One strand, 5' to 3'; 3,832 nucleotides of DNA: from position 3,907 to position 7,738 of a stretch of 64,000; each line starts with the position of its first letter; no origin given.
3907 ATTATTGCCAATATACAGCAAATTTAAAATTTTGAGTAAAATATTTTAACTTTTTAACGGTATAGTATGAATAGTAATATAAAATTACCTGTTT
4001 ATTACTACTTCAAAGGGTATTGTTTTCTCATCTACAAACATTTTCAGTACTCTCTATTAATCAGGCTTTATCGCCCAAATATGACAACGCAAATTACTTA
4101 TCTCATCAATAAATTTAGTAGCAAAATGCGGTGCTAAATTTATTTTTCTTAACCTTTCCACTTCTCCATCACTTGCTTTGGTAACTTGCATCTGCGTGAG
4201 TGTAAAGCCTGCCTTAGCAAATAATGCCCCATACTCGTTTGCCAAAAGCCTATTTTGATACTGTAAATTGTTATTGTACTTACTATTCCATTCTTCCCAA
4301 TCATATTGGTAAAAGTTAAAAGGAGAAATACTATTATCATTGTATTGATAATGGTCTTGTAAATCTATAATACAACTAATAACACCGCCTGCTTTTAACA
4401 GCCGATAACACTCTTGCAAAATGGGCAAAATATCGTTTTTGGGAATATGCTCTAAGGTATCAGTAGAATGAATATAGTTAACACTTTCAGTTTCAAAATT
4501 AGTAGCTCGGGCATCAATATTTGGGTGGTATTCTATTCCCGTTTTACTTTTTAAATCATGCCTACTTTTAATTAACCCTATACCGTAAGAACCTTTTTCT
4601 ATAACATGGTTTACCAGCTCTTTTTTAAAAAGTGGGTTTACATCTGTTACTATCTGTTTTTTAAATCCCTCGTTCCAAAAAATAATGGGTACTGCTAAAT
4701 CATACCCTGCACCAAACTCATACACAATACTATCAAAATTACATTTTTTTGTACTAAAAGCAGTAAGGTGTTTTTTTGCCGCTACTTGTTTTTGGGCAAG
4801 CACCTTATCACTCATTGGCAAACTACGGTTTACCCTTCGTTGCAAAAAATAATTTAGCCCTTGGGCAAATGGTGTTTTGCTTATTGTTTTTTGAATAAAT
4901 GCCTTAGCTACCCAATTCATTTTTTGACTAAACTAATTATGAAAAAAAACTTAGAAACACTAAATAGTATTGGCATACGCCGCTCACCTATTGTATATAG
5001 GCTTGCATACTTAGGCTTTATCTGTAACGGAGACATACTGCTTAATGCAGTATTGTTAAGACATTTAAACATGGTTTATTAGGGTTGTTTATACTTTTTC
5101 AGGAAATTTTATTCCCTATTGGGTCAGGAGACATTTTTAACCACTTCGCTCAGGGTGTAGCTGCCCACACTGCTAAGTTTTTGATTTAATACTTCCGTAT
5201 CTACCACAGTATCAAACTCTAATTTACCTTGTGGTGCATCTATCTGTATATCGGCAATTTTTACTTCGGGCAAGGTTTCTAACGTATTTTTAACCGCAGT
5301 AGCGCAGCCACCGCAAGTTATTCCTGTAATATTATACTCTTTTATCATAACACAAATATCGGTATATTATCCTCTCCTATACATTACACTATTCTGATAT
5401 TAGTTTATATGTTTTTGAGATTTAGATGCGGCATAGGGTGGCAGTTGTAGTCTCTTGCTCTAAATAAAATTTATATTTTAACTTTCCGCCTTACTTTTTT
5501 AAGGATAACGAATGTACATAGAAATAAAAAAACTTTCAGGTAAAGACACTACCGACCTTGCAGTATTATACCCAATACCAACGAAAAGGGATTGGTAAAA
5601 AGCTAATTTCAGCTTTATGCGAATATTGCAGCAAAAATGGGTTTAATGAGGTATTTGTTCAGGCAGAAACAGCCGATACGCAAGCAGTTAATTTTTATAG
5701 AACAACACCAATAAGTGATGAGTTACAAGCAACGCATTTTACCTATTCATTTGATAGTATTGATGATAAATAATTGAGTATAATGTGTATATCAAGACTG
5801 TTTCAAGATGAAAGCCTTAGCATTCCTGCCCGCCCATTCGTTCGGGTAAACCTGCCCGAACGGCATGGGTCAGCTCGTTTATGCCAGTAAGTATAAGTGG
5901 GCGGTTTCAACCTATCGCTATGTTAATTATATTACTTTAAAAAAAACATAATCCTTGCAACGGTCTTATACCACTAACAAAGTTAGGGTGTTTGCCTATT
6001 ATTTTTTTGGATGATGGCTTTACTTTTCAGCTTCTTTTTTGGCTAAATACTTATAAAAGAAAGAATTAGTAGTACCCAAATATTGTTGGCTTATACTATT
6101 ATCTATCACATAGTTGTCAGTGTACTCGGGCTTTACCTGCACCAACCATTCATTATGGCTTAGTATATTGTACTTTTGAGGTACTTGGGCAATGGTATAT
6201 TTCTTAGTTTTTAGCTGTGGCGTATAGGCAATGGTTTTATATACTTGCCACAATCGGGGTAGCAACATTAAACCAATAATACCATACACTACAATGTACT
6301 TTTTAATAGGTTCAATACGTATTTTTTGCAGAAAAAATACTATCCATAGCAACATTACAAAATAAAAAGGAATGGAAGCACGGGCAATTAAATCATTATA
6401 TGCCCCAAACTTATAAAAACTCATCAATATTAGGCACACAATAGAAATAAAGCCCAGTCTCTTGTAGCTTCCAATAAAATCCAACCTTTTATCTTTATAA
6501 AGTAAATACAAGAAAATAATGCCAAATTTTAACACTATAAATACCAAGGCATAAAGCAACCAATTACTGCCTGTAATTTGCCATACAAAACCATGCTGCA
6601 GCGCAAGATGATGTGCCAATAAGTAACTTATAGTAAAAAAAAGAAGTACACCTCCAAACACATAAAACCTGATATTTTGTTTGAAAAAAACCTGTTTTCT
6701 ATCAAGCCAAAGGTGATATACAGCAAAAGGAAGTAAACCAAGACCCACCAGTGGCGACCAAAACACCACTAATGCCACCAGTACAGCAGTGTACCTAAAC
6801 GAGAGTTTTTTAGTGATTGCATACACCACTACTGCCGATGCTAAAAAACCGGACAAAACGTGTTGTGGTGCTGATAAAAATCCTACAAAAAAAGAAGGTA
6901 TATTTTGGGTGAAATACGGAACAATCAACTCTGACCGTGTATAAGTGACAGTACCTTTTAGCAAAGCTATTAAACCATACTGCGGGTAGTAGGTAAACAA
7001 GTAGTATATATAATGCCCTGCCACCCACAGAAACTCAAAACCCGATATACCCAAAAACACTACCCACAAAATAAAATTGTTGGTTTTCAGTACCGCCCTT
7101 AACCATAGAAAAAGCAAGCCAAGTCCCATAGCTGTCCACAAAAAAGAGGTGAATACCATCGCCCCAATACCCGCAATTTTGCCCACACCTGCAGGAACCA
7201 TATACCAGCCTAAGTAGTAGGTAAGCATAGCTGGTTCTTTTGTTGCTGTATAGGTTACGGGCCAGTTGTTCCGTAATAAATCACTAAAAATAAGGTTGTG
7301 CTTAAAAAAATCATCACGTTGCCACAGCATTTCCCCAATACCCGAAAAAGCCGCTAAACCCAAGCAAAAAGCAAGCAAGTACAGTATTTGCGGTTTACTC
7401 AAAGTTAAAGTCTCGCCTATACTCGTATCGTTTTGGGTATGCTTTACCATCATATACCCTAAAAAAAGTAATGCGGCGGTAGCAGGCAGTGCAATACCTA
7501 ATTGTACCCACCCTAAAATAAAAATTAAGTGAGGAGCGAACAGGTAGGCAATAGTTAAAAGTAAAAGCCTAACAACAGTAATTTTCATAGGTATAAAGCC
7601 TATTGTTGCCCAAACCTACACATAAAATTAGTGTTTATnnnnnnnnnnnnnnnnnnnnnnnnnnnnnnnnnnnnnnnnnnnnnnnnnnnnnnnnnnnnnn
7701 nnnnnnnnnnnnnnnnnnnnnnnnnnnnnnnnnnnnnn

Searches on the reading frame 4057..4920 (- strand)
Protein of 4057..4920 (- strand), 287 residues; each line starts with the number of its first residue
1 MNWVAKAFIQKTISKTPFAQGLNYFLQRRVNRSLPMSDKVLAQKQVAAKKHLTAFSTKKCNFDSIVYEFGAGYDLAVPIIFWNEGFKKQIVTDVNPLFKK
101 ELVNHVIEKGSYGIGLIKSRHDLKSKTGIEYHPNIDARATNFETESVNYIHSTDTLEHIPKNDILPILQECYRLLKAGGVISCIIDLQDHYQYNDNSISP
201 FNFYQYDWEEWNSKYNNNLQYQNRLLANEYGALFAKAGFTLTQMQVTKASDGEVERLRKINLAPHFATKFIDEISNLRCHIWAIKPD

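Call 5: search_protein_families(library=ncbifam, proteins=[window:4057-4920:-], max_evalue=0.01)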
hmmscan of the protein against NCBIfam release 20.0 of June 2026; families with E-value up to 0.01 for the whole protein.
window:4057-4920:- (287 aa): 0 families

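Call 6: search_protein_families(library=pfam, proteins=[window:4057-4920:-], max_evalue=0.01)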
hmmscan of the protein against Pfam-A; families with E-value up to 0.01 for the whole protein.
window:4057-4920:- (287 aa): 4 families
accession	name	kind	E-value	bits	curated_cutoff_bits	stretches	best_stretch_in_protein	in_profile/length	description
PF08241.18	Methyltransf_11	-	3.2e-06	28.1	21.2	1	135-182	49-94/95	Methyltransferase domain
PF13489.12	Methyltransf_23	-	4.7e-06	26.9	27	1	64-243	24-163/164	Methyltransferase domain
PF13649.12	Methyltransf_25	-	1e-05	26.6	27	1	135-179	53-97/97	Methyltransferase domain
PF08242.18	Methyltransf_12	-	0.00027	22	30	1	135-181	51-98/98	Methyltransferase domain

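Call 24: find_encoding_contigs(protein=window:4057-4920:-, flank=10000, max_places=4)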
Protein window:4057-4920:- (287 aa): 6 contigs read that carry it; 2 places shown.
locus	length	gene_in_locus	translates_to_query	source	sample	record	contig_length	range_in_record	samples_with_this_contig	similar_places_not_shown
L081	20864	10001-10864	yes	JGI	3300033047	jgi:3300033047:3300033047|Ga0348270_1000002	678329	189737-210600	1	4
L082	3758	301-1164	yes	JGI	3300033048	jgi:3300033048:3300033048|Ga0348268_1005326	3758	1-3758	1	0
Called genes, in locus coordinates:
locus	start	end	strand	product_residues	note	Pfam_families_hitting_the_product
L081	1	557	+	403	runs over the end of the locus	PF13439:Glyco_transf_4, PF13579:Glyco_trans_4_4 (weak), PF00534:Glycos_transf_1, PF13692:Glyco_trans_1_4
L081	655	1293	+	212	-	PF02585:PIG-L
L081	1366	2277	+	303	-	PF01073:3Beta_HSD (weak), PF01370:Epimerase, PF04321:RmlD_sub_bind, PF07993:NAD_binding_4 (weak), PF16363:GDP_Man_Dehyd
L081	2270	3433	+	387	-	PF01757:Acyl_transf_3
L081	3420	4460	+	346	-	PF01408:GFO_IDH_MocA, PF02894:GFO_IDH_MocA_C, PF22725:GFO_IDH_MocA_C3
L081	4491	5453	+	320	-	PF00953:Glycos_transf_4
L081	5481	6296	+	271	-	PF00535:Glycos_transf_2, PF10111:Glyco_tranf_2_2 (faint), PF13641:Glyco_tranf_2_3 (weak)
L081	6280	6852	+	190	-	-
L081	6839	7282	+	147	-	-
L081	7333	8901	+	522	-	-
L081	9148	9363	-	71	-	PF00583:Acetyltransf_1, PF13508:Acetyltransf_7 (weak), PF13673:Acetyltransf_10 (weak)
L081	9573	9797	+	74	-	PF00403:HMA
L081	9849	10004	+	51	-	-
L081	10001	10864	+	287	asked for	PF13489:Methyltransf_23 (weak), PF08241:Methyltransf_11 (weak), PF13649:Methyltransf_25 (weak)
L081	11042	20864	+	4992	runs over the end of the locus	PF18911:PKD_4, PF18911:PKD_4, PF18911:PKD_4, PF18911:PKD_4, PF00801:PKD, PF18911:PKD_4, PF18911:PKD_4, PF18911:PKD_4, +8 more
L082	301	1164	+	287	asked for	PF13489:Methyltransf_23 (weak), PF08241:Methyltransf_11 (weak), PF13649:Methyltransf_25 (weak)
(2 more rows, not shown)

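Call 83: find_related_loci(query=L081:19964-20863:+, collection=metagenome_contigs, flank=10000)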
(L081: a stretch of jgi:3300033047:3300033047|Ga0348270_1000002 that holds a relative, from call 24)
Query L081:19964-20863:+ (300 aa) in metagenome_contigs; peptide patterns used: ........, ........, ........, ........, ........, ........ (x = any residue, [..] = any of these).
220 stretches matched a pattern; 1 encode a relative of the query (tblastn E <= 1e-3); 1 distinct loci.
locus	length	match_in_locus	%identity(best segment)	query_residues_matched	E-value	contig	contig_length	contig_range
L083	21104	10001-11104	62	2-300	8e-118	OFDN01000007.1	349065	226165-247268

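Call 86: search_protein_families(library=ncbifam, proteins=[L083:16439-17935:+, L083:17935-19026:+, L083:2-817:+, L083:1073-2872:+], max_evalue=0.001)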
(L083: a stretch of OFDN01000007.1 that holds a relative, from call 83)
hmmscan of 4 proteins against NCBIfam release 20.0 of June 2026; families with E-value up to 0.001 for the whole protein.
L083:16439-17935:+ (499 aa): 2 families
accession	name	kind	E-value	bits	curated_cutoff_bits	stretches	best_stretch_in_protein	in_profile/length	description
TIGR00864.1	PCC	subfamily_domain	1.8e-12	44.5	1861.4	2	92-290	1247-1459/2700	polycystin cation channel protein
TIGR04131.1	Bac_Flav_CTERM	domain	0.00016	21.8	35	1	398-471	3-71/85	T9SS type B sorting domain-containing protein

L083:17935-19026:+ (363 aa): 1 family
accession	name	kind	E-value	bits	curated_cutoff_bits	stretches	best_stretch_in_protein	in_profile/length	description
TIGR03519.1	T9SS_PorP_fam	subfamily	5.5e-43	147.5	90.55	1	9-332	5-288/292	PorP/SprF family type IX secretion system membrane protein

L083:2-817:+ (271 aa): 0 families

L083:1073-2872:+ (600 aa): 1 family
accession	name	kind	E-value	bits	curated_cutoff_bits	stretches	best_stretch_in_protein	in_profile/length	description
NF058578.1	CPR_pilus_PamR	equivalog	7e-05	21.8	300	1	315-355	184-228/297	pilus system RbmA-like protein PamR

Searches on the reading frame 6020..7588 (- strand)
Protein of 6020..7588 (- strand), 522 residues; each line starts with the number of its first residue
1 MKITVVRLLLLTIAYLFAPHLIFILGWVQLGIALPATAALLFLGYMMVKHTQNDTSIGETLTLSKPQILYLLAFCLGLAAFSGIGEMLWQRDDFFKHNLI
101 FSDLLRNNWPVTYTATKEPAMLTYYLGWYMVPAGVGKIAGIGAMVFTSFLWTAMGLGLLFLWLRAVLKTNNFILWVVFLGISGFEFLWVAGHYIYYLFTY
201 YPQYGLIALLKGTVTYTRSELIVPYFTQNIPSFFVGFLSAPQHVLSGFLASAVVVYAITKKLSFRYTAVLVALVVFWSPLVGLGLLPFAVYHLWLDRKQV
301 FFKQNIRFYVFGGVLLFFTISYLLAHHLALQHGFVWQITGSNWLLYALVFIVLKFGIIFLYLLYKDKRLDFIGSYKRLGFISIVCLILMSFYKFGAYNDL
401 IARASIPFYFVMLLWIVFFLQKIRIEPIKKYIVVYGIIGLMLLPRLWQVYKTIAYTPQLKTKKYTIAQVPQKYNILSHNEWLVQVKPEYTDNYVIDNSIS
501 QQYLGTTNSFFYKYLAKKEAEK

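Call 5: search_protein_families(library=ncbifam, proteins=[window:6020-7588:-], max_evalue=0.01)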
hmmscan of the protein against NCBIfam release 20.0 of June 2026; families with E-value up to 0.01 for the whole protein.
window:6020-7588:- (522 aa): 0 families

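Call 6: search_protein_families(library=pfam, proteins=[window:6020-7588:-], max_evalue=0.01)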
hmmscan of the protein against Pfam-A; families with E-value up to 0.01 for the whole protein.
window:6020-7588:- (522 aa): 0 families

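Call 22: search_solved_structures(query=window:6020-7588:-, max_evalue=1)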
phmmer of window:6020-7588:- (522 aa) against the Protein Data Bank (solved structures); distinct sequences matched with E-value up to 1: 1.
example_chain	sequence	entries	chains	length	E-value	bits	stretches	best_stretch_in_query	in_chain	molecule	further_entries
1wix_A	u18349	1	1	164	0.89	11.6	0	447-520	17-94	Hook homolog 1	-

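Call 35: find_homologous_proteins(query=window:6020-7588:-, max_evalue=0.001)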
Query window:6020-7588:- (522 aa): 17 proteins with E <= 0.001 among 8000 candidates.
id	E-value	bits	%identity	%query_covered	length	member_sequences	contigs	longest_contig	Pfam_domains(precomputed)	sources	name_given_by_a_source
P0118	1.6e-293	993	100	86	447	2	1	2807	-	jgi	-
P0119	3.0e-260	883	75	100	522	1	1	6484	-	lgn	-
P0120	9.6e-245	832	69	100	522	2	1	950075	-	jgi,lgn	jgi:hypothetical protein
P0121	8.6e-240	815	70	99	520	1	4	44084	-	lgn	-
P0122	2.3e-236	804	71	99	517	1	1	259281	-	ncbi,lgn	-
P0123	3.7e-232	790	70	99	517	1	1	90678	-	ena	-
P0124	9.9e-225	766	69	99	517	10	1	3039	-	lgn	-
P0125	9.0e-219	746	66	99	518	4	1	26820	-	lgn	-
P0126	4.2e-191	655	59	99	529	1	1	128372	-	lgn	-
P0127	2.4e-95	339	36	100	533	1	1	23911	-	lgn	-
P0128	1.8e-25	108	27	99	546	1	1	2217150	-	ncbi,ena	-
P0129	1.6e-12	65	25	80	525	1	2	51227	-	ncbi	-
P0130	1.7e-12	65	23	63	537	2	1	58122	-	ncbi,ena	-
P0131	1.7e-11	62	25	77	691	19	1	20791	-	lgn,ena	-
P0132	7.4e-8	50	28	41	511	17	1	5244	-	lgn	-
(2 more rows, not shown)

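Call 47: predict_structure(alignment_id=A2)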
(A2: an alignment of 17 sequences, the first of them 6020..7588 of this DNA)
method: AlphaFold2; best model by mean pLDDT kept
length: 522 residues; sequences in the alignment: 17
mean_pLDDT: 82.8   pTM: 0.88
mean pLDDT of the five models: 82.8, 82.1, 80.1, 79.9, 78.5
residues with pLDDT >= 90: 244; 70-90: 169; 50-70: 89; < 50: 20
segments of 3 or more residues with pLDDT < 50: 215-227, 457-460
pLDDT, mean of each block of 10 residues (from residue 1): 94 98 96 97 96 89 91 91 75 82 93 83 93 96 94 96 91 81 59 65 64 45 44 69 90 96 95 95 95 93 91 97 79 68 68 77 88 92 87 71 87 91 83 80 68 53 76 89 78 69 89 85 38
secondary structure, 60 per line:
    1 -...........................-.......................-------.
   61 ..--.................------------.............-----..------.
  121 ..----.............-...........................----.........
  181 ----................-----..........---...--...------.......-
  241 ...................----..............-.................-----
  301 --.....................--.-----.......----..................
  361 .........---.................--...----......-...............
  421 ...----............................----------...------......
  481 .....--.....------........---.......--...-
elements in order: E2-4 H5-27 H30-52 E60-62 H65-81 H94-106 E120-122 H127-139 H141-167 H172-180 H185-200 H206-215 H233-239 H241-259 H264-277 H279-295 H303-323 E332-334 H335-338 H343-369 H373-389 E392-394 H399-404 H406-423 H428-455 H475-485 H488-492 H499-503 E504-506 H510-515

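Call 49: fold_search(model_id=the predicted structure, library=pdb)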
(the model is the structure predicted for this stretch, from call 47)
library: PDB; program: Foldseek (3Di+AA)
matches with E <= 10: 287; with E <= 0.001: 0
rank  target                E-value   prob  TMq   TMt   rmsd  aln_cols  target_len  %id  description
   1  8if8_B                9.9e-02  0.89  0.36  0.31  17.3       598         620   13  Arabinosyltransferase AftA (released 2023-05-31)
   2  8if8_C                1.2e-01  0.87  0.36  0.33  18.2       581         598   12  Arabinosyltransferase AftA (released 2023-05-31)
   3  7w72_U                2.2e-01  0.28  0.20  0.23  22.1       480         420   13  Structure of a human glycosylphosphatidylinositol (GPI) transamidase (released 2022-02-16)
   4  8b6l_I                2.4e-01  0.38  0.24  0.20  21.2       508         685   12  Subtomogram average of the human Sec61-TRAP-OSTA-translocon (released 2022-12-07)
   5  7wld_U                3.4e-01  0.23  0.21  0.24  23.4       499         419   16  Cryo-EM structure of the human glycosylphosphatidylinositol transamidase complex at 2.53 Angstrom resolution (released 2022-04-27)
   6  8agb_A                3.8e-01  0.66  0.33  0.28  13.9       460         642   13  Structure of yeast oligosaccharylransferase complex with lipid-linked oligosaccharide bound (released 2022-12-07)
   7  8agc_A                4.2e-01  0.35  0.27  0.22  19.2       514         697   13  Structure of yeast oligosaccharylransferase complex with lipid-linked oligosaccharide and non-acceptor peptide bound (released 2022-12-07)
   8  6gxc_A                4.3e-01  0.47  0.30  0.24  15.1       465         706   12  Bacterial oligosaccharyltransferase PglB in complex with an inhibitory peptide and a reactive lipid-linked oligosaccha (released 2018-11-14)
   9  8imx_U                4.7e-01  0.15  0.19  0.21  25.5       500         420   13  Cryo-EM structure of GPI-T with a chimeric GPI-anchored protein (released 2023-08-16)
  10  9iws_A                4.9e-01  0.08  0.11  0.10  25.8       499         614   10  Cryo EM structure of human phosphate channel XPR1 in complex with IP7 (released 2024-10-09)
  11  8age_A                5.4e-01  0.38  0.32  0.27  15.4       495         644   12  Structure of yeast oligosaccharylransferase complex with acceptor peptide bound (released 2022-12-07)
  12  8pn9_A                5.8e-01  0.35  0.29  0.24  18.3       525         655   11  Structure of human oligosaccharyltransferase OST-A complex bound to NGI-1 (released 2024-05-08)
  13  5ezm                  6.3e-01  0.51  0.34  0.33  12.8       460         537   12  Crystal Structure of ArnT from Cupriavidus metallidurans in the apo state (released 2016-02-17)
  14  8qb5                  7.2e-01  0.06  0.11  0.12  23.8       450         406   12  Crystal structure of apo-GltTk obtained with in meso crystallization (P6322 space group) (released 2024-09-11)
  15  8ont_A                8.2e-01  0.05  0.11  0.13  24.3       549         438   11  Structure of Setaria italica NRAT in complex with a nanobody (released 2023-04-12)
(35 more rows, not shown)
